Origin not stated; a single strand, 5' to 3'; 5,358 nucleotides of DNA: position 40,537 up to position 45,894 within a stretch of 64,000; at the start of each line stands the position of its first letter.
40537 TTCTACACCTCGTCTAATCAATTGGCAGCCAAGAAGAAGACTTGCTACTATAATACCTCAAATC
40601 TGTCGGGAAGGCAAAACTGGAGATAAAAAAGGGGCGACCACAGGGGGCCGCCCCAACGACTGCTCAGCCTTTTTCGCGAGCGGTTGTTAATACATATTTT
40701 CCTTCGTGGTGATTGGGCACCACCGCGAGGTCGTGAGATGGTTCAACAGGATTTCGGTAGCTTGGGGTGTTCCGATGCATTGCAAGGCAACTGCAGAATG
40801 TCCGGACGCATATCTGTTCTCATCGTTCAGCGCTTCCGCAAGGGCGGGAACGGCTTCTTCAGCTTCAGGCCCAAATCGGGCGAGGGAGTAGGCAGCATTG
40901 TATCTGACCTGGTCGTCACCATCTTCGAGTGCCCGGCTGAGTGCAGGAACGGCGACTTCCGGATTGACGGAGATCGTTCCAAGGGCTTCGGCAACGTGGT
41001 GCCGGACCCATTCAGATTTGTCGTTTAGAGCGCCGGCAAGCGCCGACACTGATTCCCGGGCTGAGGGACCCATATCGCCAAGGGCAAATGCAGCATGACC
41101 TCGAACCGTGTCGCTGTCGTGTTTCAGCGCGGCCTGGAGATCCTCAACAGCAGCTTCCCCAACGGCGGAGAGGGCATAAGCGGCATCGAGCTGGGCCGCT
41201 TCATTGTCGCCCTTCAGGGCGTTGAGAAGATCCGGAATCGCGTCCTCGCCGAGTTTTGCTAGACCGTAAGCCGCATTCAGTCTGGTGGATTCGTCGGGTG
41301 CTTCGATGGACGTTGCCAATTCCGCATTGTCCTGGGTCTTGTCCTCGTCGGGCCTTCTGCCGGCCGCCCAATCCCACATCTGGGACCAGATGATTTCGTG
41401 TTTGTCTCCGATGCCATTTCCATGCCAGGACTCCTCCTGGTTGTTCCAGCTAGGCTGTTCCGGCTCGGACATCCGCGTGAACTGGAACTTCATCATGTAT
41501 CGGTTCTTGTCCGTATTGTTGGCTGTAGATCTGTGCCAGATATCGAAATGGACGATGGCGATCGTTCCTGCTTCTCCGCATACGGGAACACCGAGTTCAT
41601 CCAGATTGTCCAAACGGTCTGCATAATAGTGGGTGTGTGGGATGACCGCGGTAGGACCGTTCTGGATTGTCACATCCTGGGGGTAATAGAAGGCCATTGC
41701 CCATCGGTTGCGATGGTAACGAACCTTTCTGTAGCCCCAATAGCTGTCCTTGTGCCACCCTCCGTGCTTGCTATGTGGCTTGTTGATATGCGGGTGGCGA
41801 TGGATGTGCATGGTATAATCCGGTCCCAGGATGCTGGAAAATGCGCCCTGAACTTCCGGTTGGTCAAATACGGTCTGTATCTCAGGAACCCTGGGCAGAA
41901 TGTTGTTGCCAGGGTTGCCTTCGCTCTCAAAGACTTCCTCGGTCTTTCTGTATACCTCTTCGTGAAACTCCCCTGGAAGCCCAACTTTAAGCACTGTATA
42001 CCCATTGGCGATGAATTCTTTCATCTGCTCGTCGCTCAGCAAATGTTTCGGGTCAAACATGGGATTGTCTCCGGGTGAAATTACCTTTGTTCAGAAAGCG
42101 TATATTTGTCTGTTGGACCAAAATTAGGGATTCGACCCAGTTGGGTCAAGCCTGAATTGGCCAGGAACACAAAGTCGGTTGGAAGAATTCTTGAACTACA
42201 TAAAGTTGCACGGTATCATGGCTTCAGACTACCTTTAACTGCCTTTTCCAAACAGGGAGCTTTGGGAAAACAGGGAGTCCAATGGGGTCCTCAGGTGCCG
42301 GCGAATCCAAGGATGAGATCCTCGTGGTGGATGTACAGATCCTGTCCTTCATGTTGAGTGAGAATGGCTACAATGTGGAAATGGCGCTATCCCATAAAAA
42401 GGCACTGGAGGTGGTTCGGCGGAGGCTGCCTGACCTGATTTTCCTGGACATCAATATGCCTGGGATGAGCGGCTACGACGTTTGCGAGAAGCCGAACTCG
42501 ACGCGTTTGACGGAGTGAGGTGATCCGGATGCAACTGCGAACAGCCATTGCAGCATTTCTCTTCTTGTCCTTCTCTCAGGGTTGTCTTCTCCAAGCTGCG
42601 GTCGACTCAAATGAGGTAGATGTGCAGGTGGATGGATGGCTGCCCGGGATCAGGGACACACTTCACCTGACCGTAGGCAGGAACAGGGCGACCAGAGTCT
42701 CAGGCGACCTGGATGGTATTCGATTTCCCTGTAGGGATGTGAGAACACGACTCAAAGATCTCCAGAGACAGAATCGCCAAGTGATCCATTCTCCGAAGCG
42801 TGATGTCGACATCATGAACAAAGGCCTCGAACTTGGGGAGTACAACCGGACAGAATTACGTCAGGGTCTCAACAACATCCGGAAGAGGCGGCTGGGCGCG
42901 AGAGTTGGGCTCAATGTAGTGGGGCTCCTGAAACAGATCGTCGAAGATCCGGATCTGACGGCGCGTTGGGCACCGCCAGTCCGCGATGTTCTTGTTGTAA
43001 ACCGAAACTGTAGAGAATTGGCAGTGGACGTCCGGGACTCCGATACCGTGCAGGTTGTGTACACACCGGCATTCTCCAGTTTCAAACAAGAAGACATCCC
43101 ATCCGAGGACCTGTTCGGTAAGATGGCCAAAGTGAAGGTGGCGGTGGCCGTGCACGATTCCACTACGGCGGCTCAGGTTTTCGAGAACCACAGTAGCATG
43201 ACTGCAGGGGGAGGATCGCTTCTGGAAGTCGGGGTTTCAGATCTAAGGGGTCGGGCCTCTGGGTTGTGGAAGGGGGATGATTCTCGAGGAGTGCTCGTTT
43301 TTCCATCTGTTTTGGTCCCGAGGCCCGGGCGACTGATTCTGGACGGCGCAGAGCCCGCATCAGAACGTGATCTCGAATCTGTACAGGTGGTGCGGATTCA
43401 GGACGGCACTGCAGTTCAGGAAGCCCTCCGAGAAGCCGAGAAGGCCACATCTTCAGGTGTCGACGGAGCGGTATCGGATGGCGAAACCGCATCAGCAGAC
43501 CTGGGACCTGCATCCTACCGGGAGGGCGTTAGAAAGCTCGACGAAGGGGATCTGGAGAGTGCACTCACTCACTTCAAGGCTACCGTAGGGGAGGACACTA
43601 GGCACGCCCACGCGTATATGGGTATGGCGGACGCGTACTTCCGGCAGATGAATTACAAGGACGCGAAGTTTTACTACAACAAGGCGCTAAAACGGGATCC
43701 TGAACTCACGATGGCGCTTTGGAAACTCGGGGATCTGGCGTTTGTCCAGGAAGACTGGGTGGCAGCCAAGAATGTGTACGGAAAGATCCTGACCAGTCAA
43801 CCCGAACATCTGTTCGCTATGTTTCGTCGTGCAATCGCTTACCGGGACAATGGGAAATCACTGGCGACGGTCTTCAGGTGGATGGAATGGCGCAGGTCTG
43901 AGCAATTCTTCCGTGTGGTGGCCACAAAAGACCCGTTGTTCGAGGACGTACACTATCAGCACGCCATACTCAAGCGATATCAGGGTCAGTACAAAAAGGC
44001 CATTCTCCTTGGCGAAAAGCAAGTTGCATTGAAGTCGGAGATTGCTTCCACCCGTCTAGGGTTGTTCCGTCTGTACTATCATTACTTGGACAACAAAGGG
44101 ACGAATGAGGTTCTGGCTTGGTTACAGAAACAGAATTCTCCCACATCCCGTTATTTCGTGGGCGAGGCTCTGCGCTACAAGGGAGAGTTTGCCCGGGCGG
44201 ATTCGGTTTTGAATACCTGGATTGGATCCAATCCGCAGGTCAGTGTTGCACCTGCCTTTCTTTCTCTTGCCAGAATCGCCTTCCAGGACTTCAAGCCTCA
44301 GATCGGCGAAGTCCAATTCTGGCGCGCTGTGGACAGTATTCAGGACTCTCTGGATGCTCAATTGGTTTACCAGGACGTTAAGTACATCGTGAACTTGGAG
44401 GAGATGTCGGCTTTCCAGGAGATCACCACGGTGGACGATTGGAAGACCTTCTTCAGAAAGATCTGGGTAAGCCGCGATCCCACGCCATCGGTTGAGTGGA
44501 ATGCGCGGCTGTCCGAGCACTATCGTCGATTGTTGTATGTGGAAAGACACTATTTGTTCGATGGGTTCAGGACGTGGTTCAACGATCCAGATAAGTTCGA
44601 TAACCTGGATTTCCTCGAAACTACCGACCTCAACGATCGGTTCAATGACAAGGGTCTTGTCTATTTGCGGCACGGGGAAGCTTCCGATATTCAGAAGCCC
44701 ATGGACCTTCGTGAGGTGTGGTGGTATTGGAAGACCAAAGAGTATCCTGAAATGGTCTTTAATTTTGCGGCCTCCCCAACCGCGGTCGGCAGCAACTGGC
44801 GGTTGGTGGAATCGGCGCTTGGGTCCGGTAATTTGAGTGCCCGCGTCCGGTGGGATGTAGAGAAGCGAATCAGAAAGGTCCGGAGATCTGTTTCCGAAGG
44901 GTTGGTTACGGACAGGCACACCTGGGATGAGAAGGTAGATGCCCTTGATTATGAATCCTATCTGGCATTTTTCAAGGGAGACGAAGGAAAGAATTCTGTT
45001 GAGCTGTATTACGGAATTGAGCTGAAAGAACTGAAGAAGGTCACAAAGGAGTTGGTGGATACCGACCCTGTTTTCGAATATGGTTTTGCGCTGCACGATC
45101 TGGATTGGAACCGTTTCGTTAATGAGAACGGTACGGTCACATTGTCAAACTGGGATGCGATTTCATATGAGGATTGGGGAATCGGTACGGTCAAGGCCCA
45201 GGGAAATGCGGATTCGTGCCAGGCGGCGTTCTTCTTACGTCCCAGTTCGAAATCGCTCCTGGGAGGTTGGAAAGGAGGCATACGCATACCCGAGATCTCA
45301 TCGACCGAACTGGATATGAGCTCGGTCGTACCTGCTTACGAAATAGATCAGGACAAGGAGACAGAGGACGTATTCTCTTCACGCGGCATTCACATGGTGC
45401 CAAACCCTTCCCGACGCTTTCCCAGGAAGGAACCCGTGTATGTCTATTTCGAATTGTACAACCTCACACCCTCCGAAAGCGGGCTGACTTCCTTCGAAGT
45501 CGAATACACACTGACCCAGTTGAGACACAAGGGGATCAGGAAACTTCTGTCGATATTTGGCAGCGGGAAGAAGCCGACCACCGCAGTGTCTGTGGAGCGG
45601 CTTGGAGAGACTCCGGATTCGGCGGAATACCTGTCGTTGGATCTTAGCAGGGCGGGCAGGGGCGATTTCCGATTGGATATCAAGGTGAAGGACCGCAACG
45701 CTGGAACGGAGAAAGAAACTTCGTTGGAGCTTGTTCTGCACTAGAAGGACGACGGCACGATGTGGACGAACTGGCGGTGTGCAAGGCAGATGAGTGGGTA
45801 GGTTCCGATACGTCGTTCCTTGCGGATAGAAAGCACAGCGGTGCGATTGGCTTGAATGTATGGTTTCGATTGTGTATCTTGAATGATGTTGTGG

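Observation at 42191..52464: Ten-kilobase tandem array of four secreted TPR / GWxTD-domain paralogs of unknown function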

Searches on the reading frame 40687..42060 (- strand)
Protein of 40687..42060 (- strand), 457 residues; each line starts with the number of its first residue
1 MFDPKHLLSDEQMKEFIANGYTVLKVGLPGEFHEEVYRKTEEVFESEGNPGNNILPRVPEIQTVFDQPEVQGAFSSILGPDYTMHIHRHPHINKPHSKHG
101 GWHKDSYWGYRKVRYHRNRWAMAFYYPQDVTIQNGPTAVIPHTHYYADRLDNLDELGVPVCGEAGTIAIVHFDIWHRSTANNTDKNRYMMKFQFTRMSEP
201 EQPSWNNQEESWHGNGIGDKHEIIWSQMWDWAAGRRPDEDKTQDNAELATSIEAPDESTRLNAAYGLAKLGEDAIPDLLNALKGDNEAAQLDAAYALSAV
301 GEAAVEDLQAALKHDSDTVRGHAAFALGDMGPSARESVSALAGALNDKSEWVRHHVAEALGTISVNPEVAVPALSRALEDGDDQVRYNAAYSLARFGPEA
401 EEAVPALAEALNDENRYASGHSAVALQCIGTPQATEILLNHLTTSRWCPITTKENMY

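Call 11: search_protein_families(library=pfam, proteins=[window:40687-42060:-], max_evalue=0.001)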
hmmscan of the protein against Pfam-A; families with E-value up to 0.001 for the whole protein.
window:40687-42060:- (457 aa): 7 families
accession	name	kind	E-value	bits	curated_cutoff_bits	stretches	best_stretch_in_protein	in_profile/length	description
PF13646.12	HEAT_2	-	1.3e-34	118.7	27.7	3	308-394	4-88/88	HEAT repeats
PF03130.22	HEAT_PBS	-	1.1e-20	72.2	20.9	1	385-413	1-27/27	PBS lyase HEAT-like repeat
PF02985.28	HEAT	-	6.7e-16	57.3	23.5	0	371-397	2-28/31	HEAT repeat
PF13513.12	HEAT_EZ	-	6.3e-15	55.7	27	0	370-396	29-55/55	HEAT-like repeat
PF05721.19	PhyH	-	2.9e-13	51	22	1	59-187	59-211/213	Phytanoyl-CoA dioxygenase (PhyH)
PF01602.26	Adaptin_N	-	2.9e-05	23.3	37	0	337-450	80-199/524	Adaptin N terminal region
PF12717.13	Cnd1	-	8e-05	23.2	26.4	0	368-432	20-88/162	non-SMC mitotic condensation complex subunit 1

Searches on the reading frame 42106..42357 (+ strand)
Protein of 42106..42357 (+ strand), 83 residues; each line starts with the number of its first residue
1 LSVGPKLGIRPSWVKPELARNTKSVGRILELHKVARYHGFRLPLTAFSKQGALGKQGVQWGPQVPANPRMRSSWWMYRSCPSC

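Call 11: search_protein_families(library=pfam, proteins=[window:42106-42357:+], max_evalue=0.001)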
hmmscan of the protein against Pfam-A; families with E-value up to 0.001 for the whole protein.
window:42106-42357:+ (83 aa): 0 families

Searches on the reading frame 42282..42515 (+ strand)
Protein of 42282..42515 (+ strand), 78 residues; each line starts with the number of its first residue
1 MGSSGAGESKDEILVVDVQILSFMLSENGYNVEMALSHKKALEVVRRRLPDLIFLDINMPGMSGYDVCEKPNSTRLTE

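Call 56: search_protein_families(library=pfam, proteins=[window:42282-42515:+], max_evalue=1)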
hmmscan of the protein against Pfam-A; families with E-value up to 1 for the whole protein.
seq(78 aa): 2 families
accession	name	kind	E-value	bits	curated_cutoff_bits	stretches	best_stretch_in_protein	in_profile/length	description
PF00072.30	Response_reg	-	1.5e-11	44.9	30.2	1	19-70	12-63/111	Response regulator receiver domain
PF23198.2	PDE8A_N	-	0.21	12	29.6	1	27-57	32-62/147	PDE8A-like, N-terminal domain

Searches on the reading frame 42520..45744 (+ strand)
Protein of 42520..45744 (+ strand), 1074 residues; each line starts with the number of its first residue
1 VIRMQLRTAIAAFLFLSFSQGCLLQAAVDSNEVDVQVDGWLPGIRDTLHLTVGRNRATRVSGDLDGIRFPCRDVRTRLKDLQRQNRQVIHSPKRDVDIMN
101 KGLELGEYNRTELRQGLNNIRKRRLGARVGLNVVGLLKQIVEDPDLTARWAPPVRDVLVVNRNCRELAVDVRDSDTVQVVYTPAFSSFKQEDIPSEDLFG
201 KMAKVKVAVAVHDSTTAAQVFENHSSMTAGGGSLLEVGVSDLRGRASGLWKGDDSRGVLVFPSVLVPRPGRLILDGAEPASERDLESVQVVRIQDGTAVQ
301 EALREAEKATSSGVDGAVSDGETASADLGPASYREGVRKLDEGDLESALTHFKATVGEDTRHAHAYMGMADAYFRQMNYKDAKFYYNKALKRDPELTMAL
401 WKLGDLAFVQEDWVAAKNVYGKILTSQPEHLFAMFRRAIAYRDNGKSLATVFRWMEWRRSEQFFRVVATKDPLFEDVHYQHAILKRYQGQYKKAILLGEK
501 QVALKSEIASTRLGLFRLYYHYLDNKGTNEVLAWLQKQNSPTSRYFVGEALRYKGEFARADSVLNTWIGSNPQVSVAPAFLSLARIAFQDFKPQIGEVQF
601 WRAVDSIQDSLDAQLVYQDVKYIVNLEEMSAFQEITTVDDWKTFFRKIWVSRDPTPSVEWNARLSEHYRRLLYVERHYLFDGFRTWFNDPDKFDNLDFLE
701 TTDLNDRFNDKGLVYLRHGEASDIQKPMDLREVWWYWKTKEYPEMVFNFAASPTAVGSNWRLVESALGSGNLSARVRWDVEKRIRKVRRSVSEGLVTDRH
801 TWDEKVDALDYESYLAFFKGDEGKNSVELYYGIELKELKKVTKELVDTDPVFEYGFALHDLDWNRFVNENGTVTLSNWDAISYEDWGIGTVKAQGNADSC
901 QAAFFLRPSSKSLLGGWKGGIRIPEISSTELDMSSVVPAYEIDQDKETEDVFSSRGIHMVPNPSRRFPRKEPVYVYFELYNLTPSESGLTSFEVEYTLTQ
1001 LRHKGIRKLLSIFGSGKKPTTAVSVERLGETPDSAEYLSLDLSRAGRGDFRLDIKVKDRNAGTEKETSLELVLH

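Call 7: search_protein_families(library=ncbifam, proteins=[window:42520-45744:+], max_evalue=0.01)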
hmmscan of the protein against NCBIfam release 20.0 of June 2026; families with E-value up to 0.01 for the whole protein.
window:42520-45744:+ (1074 aa): 17 families
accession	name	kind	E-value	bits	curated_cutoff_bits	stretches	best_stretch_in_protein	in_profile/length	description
TIGR02917.1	PEP_TPR_lipo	equivalog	1.1e-14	53.4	312.2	2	340-430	612-702/899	XrtA/PEP-CTERM system TPR-repeat protein PrsT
NF040959.1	MamA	equivalog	1.3e-07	31.3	200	1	334-446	41-154/204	magnetosome protein MamA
TIGR02795.1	tol_pal_ybgF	equivalog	3.5e-07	30.8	90.1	1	332-429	5-108/119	tol-pal system protein YbgF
TIGR04514.1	GWxTD_dom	domain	3.9e-07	30.5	28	1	617-678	3-63/105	GWxTD domain-containing protein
NF008757.0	PRK11788.1-5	equivalog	6.5e-07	28.8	363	1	360-456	177-273/388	lipopolysaccharide assembly protein LapB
NF033758.1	gliding_GltE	equivalog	4.5e-06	25.9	225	1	344-446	67-169/411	adventurous gliding motility TPR repeat lipoprotein GltE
NF052312.1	T9SS_PorW_SprE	equivalog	4.8e-05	22.2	250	1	366-430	293-361/716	type IX secretion system periplasmic lipoprotein PorW/SprE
NF033920.0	C39_PA2778_fam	equivalog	7.1e-05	22.3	150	1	322-423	148-250/255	PA2778 family cysteine peptidase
TIGR00990.1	3a0801s09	subfamily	7.5e-05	21.5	757.25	1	334-452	336-456/615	mitochondrial import receptor subunit TOM70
TIGR02521.1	type_IV_pilW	equivalog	0.00011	21.8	154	1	336-396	38-98/234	type IV pilus biogenesis/stability protein PilW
NF008520.0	PRK11447.1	equivalog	0.00014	19.8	858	1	335-441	275-380/1157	cellulose synthase complex outer membrane protein BcsC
TIGR04510.1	mod_pep_cyc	subfamily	0.00015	20.4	400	1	332-397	401-466/814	putative peptide modification system cyclase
NF053607.1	CHU_0125_OmpA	equivalog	0.0011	17.6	620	1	332-424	22-114/639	CHU_0125 family OmpA-like outer membrane integrity protein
NF047371.1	FlcA_CTERM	equivalog_domain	0.0019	16.7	300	1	333-422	126-215/646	periplasmic flagellar collar protein FlcA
NF033762.1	social_mot_Tgl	equivalog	0.0021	17.4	225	0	332-424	34-127/252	social motility TPR repeat lipoprotein Tgl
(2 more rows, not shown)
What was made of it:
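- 42529..45744 (+): P1, 1071 aa (an alternative GTG start lies at 42520). Divergent GWxTD-family member made of a signal peptide, an orphan insert, TPRs, a degenerate GWxTD domain and two beta-sandwiches. TIGR04514 30.5 bits against a cut-off of 28 (call 7).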

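Call 8: search_protein_families(library=pfam, proteins=[window:42520-45744:+], max_evalue=0.01)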
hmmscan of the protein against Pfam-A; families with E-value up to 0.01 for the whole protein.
window:42520-45744:+ (1074 aa): 14 families
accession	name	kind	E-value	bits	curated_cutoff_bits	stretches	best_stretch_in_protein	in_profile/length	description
PF14559.12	TPR_19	-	2.5e-09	37.8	25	1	340-395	2-57/68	Tetratricopeptide repeat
PF13432.12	TPR_16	-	1.5e-08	35.3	32.7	1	333-394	1-62/65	Tetratricopeptide repeat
PF07719.23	TPR_2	-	1.7e-07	31.2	27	1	363-395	1-33/34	Tetratricopeptide repeat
PF00515.34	TPR_1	-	3.5e-07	30.2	27.8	1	365-395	3-33/34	Tetratricopeptide repeat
PF25064.1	ARM_TT21_5th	-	6e-07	30.2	27.8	0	403-495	7-92/117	TT21 fifth ARM repeats domain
PF13428.12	TPR_14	-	4.4e-06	27.3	23.5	1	364-405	2-43/44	Tetratricopeptide repeat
PF13181.12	TPR_8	-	9.4e-06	25.8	25.7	1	363-395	1-33/34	Tetratricopeptide repeat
PF24575.1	TPR_Slam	-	1e-05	26.3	35.2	0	477-515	49-87/104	Surface lipoprotein assembly modifier, N-terminal TPR repeats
PF13174.12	TPR_6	-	1.5e-05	25.8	26.3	0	365-395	2-32/33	Tetratricopeptide repeat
PF13424.12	TPR_12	-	2e-05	25.1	30.1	1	345-393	26-75/77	Tetratricopeptide repeat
PF12895.13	ANAPC3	-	5.7e-05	23.7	27.2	0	344-422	4-81/82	Anaphase-promoting complex, cyclosome, subunit 3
PF20094.4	GWxTD_dom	-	0.00041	20.6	26.9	1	710-764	101-155/172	GWxTD domain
PF25062.1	ARM_TT21_N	-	0.0024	18.1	40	0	344-413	151-218/222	Tetratricopeptide repeat protein 21 N-terminal ARM repeat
PF13431.12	TPR_17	-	0.0095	16.6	24.4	0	420-447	2-29/34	Tetratricopeptide repeat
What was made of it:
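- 42529..45744 (+): TPR hits at aa ~333-447 (call 8).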

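Call 57: find_related_loci(query=window:42529-45744:+, collection=metagenome_contigs, flank=10000)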
Query window:42529-45744:+ (1071 aa) in metagenome_contigs; peptide patterns used: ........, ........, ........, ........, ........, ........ (x = any residue, [..] = any of these).
97 stretches matched a pattern; 4 encode a relative of the query (tblastn E <= 1e-3); 4 distinct loci.
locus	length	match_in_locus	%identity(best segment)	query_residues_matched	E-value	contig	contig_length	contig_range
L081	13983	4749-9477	69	327-1071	0e+0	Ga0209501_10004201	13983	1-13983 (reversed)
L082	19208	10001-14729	69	327-1071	0e+0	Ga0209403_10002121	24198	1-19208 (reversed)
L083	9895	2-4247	69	488-1071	0e+0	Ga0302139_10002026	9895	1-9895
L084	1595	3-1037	100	727-1071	0e+0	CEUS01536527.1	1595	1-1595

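Call 59: search_protein_families(library=pfam, proteins=[L082:135-1271:+, L082:1341-3335:+, L082:3482-4015:+, L082:4402-5862:+, L082:6347-8044:+, L082:8925-9671:+, L082:9887-12235:+, L082:8742-9356:-], max_evalue=0.001)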
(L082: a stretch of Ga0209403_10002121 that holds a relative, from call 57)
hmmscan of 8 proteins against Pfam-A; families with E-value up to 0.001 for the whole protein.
L082:135-1271:+ (378 aa): 1 family
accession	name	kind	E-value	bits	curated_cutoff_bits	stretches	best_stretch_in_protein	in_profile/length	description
PF07494.17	Reg_prop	-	2.2e-10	39.9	20.4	0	66-87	4-24/24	Two component regulator propeller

L082:1341-3335:+ (664 aa): 2 families
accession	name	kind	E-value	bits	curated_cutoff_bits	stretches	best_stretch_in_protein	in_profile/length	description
PF20250.3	FapA_N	-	3e-46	157.4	27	2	225-394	6-175/178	Flagellar Assembly Protein A N-terminal region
PF03961.19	FapA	-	5.5e-44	151.2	31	1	403-662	1-250/272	Flagellar Assembly Protein A beta solenoid domain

L082:3482-4015:+ (177 aa): 0 families

L082:4402-5862:+ (486 aa): 1 family
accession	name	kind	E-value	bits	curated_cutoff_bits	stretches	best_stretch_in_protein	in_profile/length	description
PF19193.6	Tectonin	-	1.5e-18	67.5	30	2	269-361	2-90/216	Tectonin domain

L082:6347-8044:+ (565 aa): 1 family
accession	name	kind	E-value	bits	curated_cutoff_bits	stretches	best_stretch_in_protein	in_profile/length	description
PF03793.24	PASTA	-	2e-32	111.4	23.2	3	94-154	2-62/64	PASTA domain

L082:8925-9671:+ (248 aa): 1 family
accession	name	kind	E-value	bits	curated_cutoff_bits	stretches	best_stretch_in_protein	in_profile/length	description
PF05721.19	PhyH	-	1.7e-33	117.1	22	1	19-205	5-211/213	Phytanoyl-CoA dioxygenase (PhyH)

L082:9887-12235:+ (782 aa): 12 families
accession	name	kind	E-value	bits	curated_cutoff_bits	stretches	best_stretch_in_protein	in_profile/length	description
PF14559.12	TPR_19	-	8.4e-13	48.9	25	1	49-104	2-57/68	Tetratricopeptide repeat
PF07719.23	TPR_2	-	5.5e-11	42.1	27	1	72-104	1-33/34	Tetratricopeptide repeat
PF00515.34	TPR_1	-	1.5e-08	34.5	27.8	1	72-104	1-33/34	Tetratricopeptide repeat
PF13428.12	TPR_14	-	3.9e-07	30.6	23.5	0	74-114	3-43/44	Tetratricopeptide repeat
PF25064.1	ARM_TT21_5th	-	2.9e-06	28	27.8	0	78-110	7-39/117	TT21 fifth ARM repeats domain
PF13431.12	TPR_17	-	7.5e-06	26.3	24.4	0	129-156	2-29/34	Tetratricopeptide repeat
PF13432.12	TPR_16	-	7.8e-06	26.7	32.7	1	42-102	1-61/65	Tetratricopeptide repeat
PF13424.12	TPR_12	-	2e-05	25.1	30.1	0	54-101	26-74/77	Tetratricopeptide repeat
PF13181.12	TPR_8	-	3.2e-05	24.2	25.7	1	74-104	3-33/34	Tetratricopeptide repeat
PF13414.12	TPR_11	-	4.8e-05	23.4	26.8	0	80-113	2-35/42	TPR repeat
PF24575.1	TPR_Slam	-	7.2e-05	23.6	35.2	0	71-127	46-102/104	Surface lipoprotein assembly modifier, N-terminal TPR repeats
PF20094.4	GWxTD_dom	-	0.00054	20.2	26.9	1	419-472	101-154/172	GWxTD domain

L082:8742-9356:- (204 aa): 0 families
